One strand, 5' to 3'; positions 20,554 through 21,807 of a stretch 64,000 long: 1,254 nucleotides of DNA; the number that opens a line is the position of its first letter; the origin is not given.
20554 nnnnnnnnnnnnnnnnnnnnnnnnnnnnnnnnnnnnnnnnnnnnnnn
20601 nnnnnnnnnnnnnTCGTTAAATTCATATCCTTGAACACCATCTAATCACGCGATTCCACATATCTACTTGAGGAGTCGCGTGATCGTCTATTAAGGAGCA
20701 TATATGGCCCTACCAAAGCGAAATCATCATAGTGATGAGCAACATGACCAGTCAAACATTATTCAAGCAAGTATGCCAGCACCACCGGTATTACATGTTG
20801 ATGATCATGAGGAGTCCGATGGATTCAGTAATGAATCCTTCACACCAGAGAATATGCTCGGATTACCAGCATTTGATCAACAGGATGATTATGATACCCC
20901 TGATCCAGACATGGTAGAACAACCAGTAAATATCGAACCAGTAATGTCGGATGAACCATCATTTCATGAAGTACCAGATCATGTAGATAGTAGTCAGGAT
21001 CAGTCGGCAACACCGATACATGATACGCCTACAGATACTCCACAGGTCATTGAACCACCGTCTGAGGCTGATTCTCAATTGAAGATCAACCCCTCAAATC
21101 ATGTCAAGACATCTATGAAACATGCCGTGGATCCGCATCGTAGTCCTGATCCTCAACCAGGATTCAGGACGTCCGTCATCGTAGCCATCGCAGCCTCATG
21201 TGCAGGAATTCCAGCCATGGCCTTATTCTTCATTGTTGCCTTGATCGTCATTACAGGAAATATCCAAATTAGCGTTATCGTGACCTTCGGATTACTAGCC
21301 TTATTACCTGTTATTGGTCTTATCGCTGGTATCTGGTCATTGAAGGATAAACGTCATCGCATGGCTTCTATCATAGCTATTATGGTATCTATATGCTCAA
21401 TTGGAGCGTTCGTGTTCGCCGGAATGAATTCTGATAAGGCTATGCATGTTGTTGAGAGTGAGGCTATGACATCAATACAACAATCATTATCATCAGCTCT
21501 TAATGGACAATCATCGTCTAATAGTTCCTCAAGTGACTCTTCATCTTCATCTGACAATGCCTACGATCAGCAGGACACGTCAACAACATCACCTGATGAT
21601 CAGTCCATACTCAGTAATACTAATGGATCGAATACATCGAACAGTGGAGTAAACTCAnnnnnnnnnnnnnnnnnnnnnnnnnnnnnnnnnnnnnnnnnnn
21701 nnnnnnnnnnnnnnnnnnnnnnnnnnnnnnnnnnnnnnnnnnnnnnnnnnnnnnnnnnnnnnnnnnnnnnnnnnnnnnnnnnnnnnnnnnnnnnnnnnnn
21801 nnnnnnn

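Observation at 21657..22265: VKOR-family oxidoreductase co-resident with the sortase/pilin genes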

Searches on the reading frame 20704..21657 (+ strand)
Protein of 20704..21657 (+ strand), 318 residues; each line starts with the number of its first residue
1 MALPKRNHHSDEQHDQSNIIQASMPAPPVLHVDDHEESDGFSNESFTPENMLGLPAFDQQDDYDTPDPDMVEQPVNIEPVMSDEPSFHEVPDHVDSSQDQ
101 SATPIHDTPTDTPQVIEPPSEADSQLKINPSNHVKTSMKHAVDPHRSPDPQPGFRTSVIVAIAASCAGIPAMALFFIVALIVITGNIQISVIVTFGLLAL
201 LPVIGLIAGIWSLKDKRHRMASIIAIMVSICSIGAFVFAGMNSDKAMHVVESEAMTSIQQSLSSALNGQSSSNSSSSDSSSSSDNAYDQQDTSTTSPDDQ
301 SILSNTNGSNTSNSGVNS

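Call 25: search_protein_families(library=pfam, proteins=[window:20704-21657:+], max_evalue=0.01)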
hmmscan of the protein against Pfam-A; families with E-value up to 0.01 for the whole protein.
window:20704-21657:+ (318 aa): 0 families

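Call 65: search_protein_families(library=phrogs, proteins=[window:20704-21657:+], max_evalue=0.001)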
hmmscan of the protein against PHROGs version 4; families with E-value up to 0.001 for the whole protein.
window:20704-21657:+ (318 aa): 0 families
